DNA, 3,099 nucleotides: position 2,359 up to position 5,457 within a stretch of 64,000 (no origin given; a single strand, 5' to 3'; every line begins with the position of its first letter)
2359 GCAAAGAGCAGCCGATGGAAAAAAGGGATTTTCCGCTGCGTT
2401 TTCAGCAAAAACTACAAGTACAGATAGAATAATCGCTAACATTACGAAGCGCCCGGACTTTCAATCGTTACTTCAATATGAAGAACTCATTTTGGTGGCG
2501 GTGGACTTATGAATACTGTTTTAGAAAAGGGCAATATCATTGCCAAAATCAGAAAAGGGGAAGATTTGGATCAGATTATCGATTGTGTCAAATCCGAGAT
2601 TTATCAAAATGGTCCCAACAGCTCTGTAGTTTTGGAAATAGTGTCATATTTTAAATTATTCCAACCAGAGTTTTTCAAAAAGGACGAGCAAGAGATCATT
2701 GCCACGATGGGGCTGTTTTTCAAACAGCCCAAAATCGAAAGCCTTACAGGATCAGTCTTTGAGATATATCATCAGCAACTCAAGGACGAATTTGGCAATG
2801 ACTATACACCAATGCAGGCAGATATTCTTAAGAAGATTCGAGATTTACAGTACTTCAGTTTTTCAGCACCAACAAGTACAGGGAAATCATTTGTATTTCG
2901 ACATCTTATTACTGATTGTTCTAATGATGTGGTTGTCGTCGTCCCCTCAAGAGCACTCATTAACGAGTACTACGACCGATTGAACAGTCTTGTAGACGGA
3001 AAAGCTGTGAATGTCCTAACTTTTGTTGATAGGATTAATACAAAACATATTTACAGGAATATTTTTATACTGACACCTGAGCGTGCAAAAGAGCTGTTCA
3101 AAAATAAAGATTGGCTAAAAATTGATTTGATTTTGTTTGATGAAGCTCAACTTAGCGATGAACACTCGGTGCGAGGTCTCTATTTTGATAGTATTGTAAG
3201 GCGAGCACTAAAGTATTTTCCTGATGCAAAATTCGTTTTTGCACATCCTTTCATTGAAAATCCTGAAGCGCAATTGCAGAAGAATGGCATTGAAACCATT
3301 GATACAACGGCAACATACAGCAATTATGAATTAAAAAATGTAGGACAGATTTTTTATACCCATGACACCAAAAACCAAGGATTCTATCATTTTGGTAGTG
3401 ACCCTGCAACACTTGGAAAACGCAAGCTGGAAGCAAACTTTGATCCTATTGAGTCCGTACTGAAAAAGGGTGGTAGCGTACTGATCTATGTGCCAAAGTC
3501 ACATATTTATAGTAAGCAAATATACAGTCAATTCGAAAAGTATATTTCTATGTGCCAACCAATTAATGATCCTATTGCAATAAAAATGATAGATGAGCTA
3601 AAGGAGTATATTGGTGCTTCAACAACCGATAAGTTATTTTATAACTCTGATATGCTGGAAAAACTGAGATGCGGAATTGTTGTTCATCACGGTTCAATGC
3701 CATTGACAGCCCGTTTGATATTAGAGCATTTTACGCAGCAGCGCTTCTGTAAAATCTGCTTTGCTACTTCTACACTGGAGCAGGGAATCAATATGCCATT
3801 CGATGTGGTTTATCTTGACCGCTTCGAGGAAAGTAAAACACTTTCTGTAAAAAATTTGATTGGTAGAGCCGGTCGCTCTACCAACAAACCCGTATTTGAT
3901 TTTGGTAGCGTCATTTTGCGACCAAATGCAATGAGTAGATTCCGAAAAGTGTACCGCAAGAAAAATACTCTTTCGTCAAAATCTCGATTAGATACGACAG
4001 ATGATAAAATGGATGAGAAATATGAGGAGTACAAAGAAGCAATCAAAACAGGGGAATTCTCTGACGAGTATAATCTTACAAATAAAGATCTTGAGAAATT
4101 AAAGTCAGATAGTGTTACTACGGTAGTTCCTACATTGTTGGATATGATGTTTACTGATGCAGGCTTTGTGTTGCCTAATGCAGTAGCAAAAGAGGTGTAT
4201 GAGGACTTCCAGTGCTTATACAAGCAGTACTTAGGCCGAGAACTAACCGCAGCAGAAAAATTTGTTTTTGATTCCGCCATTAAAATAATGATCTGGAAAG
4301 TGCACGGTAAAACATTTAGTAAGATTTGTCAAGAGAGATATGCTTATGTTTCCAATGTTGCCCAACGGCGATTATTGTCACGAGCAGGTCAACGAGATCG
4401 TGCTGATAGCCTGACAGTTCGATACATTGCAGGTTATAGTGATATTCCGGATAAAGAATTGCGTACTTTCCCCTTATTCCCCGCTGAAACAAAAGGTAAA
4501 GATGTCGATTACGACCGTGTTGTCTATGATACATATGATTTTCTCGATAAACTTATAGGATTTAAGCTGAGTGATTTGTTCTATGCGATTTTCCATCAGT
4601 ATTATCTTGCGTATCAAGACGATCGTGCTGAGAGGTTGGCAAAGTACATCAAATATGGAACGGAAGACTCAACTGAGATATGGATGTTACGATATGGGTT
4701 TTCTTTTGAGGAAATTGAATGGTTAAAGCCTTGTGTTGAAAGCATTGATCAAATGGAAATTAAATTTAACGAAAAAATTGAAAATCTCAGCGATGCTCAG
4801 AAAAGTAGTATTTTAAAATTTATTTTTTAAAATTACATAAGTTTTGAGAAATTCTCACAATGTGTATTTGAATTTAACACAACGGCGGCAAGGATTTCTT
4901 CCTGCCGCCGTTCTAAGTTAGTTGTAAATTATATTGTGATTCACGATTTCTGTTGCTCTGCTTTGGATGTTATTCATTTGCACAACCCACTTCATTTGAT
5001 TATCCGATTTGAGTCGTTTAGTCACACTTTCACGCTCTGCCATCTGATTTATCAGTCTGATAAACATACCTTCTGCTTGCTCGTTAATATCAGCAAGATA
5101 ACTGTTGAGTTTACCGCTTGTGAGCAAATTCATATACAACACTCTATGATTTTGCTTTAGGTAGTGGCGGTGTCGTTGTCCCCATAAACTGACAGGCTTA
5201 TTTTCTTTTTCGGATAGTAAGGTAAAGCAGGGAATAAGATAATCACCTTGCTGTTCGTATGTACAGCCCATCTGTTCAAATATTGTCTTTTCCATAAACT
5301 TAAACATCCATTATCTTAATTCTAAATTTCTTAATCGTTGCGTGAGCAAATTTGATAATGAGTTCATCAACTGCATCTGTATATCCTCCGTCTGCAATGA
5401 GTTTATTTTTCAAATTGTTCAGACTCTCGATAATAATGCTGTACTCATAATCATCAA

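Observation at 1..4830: Hachiman-like HamA/HamB pair translationally coupled to an upstream Res-like helicase-nuclease: a possible composite three-gene defence operon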

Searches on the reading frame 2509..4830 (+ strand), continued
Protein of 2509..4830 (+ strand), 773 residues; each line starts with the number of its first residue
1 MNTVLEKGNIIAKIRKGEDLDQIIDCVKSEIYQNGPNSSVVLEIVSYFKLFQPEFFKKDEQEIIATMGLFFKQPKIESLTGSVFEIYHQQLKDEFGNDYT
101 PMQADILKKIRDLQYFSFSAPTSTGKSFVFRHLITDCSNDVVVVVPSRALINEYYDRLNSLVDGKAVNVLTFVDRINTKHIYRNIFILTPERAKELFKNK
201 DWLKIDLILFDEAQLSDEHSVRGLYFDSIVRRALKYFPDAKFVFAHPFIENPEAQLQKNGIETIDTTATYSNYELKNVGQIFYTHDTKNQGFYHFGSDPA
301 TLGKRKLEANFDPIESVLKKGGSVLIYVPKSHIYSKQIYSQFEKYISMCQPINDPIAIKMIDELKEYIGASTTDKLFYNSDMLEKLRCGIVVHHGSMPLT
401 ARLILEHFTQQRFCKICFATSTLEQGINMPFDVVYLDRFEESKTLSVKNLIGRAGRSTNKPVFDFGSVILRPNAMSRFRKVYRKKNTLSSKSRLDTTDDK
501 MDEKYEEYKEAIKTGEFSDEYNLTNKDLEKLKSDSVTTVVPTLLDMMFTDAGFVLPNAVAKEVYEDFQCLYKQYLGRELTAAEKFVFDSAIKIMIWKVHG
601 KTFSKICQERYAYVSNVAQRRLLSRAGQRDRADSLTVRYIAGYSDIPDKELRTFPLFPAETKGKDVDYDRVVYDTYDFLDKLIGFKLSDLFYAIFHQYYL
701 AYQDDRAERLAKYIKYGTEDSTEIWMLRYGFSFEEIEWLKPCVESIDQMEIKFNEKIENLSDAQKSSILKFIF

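Call 50: search_solved_structures(query=A4, max_evalue=0.01, show_alignments=0)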
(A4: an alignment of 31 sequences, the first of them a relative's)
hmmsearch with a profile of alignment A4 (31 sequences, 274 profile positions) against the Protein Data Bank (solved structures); distinct sequences matched with E-value up to 0.01: 2.
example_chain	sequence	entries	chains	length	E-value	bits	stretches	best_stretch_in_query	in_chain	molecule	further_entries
8vx9_A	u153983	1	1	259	3e-07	33.1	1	88-197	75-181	HamA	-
8vxy_A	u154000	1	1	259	1.3e-06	31.1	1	88-197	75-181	HamA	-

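Call 53: find_related_loci(query=A5, collection=metagenome_contigs, flank=6000)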
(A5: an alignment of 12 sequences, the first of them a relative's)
Query A5 (728 aa) in metagenome_contigs; peptide patterns used: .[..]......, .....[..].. (x = any residue, [..] = any of these).
600 stretches matched a pattern (row limit reached: there are more); 517 encode a relative of the query (tblastn E <= 1e-3); the best 80 are kept; 80 distinct loci.
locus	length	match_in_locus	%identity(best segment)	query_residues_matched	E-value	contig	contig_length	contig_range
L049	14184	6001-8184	96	1-728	0e+0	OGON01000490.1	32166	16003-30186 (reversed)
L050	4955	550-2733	96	1-728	0e+0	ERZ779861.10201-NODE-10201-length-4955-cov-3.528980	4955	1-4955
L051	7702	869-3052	96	1-728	0e+0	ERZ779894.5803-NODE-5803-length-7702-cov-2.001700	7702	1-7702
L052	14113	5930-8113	96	1-728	0e+0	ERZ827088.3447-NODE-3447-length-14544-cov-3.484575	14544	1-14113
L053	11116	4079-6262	96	1-728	0e+0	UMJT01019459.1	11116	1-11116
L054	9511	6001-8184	96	1-728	0e+0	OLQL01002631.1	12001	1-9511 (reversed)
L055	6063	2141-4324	96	1-728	0e+0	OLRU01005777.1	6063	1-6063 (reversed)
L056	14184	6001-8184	94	1-728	0e+0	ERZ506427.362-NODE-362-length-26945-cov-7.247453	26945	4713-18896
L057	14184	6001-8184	95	1-728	0e+0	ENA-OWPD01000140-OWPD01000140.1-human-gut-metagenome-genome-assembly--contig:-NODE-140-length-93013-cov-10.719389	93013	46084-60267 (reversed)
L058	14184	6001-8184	94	1-728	0e+0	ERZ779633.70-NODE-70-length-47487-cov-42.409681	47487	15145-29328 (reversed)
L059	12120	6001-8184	94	1-728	0e+0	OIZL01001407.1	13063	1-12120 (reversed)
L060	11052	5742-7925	94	1-728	0e+0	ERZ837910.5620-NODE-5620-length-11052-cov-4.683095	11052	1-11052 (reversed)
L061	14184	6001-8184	93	1-728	0e+0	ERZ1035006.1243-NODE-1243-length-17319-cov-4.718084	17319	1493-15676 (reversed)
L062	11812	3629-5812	94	1-728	0e+0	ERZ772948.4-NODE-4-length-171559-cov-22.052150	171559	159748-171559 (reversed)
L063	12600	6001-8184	93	1-728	0e+0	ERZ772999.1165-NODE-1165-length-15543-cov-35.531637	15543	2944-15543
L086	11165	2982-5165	85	1-728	0e+0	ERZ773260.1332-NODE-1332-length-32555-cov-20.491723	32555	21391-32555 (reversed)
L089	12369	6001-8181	82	1-727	0e+0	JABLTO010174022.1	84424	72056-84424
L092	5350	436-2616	81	1-727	0e+0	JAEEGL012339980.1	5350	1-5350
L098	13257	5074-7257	79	1-728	0e+0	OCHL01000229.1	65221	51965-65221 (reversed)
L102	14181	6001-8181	76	1-727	0e+0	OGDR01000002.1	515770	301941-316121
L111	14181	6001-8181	76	1-727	0e+0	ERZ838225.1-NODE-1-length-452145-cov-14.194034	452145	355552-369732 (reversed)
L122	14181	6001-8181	76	1-727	0e+0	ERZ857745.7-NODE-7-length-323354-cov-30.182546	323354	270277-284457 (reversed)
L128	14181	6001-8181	75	1-727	0e+0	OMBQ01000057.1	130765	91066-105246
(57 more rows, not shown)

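Call 56: search_protein_families(library=padloc, proteins=[L086:5301-6203:+, L086:6190-7353:+, L089:8230-8808:+, L089:8862-10109:+, L092:2650-4050:+, L098:7270-8163:+, L102:8203-8796:+, L111:8258-8734:+, L122:8202-9134:+, L122:9097-11187:+], max_evalue=0.001)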
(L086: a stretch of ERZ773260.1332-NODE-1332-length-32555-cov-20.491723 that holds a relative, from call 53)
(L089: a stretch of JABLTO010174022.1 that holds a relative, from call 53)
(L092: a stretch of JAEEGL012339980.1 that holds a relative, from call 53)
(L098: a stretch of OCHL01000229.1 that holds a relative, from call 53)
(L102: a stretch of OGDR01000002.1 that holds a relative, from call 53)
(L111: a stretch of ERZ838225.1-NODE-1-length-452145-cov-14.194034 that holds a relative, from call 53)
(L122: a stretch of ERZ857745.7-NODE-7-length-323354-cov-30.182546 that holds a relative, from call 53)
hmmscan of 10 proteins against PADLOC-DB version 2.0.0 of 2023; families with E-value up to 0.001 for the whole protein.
L086:5301-6203:+ (301 aa): 0 families

L086:6190-7353:+ (388 aa): 0 families

L089:8230-8808:+ (193 aa): 0 families

L089:8862-10109:+ (416 aa): 0 families

L092:2650-4050:+ (467 aa): 0 families

L098:7270-8163:+ (298 aa): 4 families
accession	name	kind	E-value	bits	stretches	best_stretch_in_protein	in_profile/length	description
PDLC02334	AbiTii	-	8.8e-47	157.8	1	3-188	1-184/185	AbiTii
PDLC02333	AbiTi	-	2.3e-11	42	1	195-296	8-112/114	AbiTi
PDLC04448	PDC-M14B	-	8.5e-09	33.3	1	177-290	146-257/275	-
PDLC04449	PDC-M14B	-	2e-06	25.5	1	205-277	169-241/267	-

L102:8203-8796:+ (198 aa): 0 families

L111:8258-8734:+ (159 aa): 0 families

L122:8202-9134:+ (311 aa): 11 families
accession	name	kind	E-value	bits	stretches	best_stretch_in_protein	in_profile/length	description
PDLC00171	HamA1|HamA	-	7e-10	36.7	1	105-253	77-221/286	DUF1837 domain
PDLC00152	HamA1|HamA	-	2.3e-09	35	1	84-207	67-193/299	DUF1837 domain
PDLC00150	HamA1|HamA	-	7.4e-08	30.2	1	114-250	105-237/310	DUF1837 domain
PDLC00172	HamA1|HamA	-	6.8e-07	27.1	1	116-201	110-201/326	DUF1837 domain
PDLC00163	HamA1|HamA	-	1.3e-06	26.1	1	111-195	103-190/314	DUF1837 domain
PDLC00157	HamA1|HamA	-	7.4e-06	23.4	1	114-223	104-218/297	DUF1837 domain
PDLC00168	HamA1|HamA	-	8e-06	23.5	1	114-207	105-202/312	DUF1837 domain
PDLC00170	HamA1|HamA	-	2.7e-05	21.6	1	115-200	80-165/279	DUF1837 domain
PDLC00196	HamA2|HamA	-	5.4e-05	20.8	1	113-199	105-194/315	DUF1837 domain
PDLC00165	HamA1|HamA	-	9.9e-05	19.8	1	102-207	90-199/308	DUF1837 domain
PDLC00166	HamA1|HamA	-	0.00015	19.5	1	114-205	82-177/282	DUF1837 domain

L122:9097-11187:+ (697 aa): 24 families
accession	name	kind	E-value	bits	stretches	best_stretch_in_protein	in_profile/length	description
PDLC00180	HamB1|HamB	-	4.1e-100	334.3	1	10-652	28-661/709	DEAD-box helicase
PDLC00201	HamB2|HamB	-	7.9e-95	316.7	1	11-597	30-612/721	DEAD-box helicase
PDLC00184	HamB1|HamB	-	6.7e-56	187.8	1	55-683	94-724/738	DEAD-box helicase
PDLC00176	HamB1|HamB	-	4.3e-50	168.6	2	266-448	355-526/845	DEAD-box helicase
PDLC00191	HamB1|HamB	-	2.7e-49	166.1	2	238-601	295-644/767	DEAD-box helicase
PDLC00182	HamB1|HamB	-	4.2e-49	165.6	1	59-433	81-446/719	DEAD-box helicase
PDLC00186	HamB1|HamB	-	4.2e-46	155.4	2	284-428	389-528/864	DEAD-box helicase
PDLC00190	HamB1|HamB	-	3.6e-45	152.7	1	76-442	142-525/866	DEAD-box helicase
PDLC00185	HamB1|HamB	-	2.9e-44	149.2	2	273-437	369-530/871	DEAD-box helicase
PDLC00187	HamB1|HamB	-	1.6e-43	147.1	2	281-430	374-516/851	DEAD-box helicase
PDLC00193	HamB1|HamB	-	4.3e-43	145.7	1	132-435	2-295/570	DEAD-box helicase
PDLC00177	HamB1|HamB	-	2.6e-40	136.4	2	275-496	378-594/841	DEAD-box helicase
PDLC00200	HamB2|HamB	-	1.8e-39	133.4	2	279-433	384-532/865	DEAD-box helicase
PDLC00199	HamB2|HamB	-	3.6e-33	112.6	2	312-432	405-518/841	DEAD-box helicase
PDLC00179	HamB1|HamB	-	5.2e-33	112.5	1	140-434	6-295/415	DEAD-box helicase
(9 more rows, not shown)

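Call 57: search_protein_families(library=pfam, proteins=[L086:5301-6203:+, L086:6190-7353:+, L089:8230-8808:+, L089:8862-10109:+, L092:2650-4050:+, L098:7270-8163:+, L102:8203-8796:+, L111:8258-8734:+, L122:8202-9134:+, L122:9097-11187:+], max_evalue=0.001)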
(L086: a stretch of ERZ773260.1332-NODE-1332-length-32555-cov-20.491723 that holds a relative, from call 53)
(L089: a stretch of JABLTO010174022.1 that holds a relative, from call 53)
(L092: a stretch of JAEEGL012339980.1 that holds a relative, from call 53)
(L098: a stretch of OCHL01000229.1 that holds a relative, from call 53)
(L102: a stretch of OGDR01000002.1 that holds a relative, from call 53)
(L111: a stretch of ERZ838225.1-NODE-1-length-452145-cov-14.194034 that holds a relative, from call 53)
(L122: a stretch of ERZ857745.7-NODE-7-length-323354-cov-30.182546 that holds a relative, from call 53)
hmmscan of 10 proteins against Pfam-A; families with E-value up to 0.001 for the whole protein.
L086:5301-6203:+ (301 aa): 1 family
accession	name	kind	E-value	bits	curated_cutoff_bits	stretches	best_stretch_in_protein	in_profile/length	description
PF14022.11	DUF4238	-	1e-24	87.9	27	1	12-283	1-279/281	Protein of unknown function (DUF4238)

L086:6190-7353:+ (388 aa): 0 families

L089:8230-8808:+ (193 aa): 0 families

L089:8862-10109:+ (416 aa): 0 families

L092:2650-4050:+ (467 aa): 0 families

L098:7270-8163:+ (298 aa): 1 family
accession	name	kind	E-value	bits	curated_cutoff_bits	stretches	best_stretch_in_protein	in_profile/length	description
PF18864.6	AbiTii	-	1.1e-45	156.6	27.6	1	3-187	1-187/189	AbiTii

L102:8203-8796:+ (198 aa): 1 family
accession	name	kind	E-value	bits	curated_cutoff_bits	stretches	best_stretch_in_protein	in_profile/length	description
PF19865.4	DUF6338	-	1.7e-30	106.6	26.5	1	14-197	13-200/205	Family of unknown function (DUF6338)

L111:8258-8734:+ (159 aa): 0 families

L122:8202-9134:+ (311 aa): 1 family
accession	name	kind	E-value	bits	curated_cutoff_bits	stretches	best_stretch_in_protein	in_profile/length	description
PF08878.16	HamA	-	3.4e-10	40.6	25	1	100-251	28-180/230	HamA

L122:9097-11187:+ (697 aa): 2 families
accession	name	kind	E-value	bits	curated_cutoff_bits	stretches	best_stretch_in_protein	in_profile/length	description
PF00270.35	DEAD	-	2.6e-12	47.2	26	1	80-202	2-132/167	DEAD/DEAH box helicase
PF04851.21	ResIII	-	7.6e-10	39.4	22.5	1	76-205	2-143/164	Type III restriction enzyme, res subunit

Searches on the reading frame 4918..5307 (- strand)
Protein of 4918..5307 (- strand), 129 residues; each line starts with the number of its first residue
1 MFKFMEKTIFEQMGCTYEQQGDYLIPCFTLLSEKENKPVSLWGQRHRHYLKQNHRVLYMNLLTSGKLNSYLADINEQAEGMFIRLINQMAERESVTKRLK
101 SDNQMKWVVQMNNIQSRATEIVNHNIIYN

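Call 7: search_protein_families(library=phrogs, proteins=[window:4918-5307:-], max_evalue=0.1)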
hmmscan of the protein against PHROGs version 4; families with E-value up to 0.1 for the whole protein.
window:4918-5307:- (129 aa): 1 family
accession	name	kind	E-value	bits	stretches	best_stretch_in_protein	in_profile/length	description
phrog_24764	-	unknown function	7e-47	159.5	1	10-128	5-121/123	-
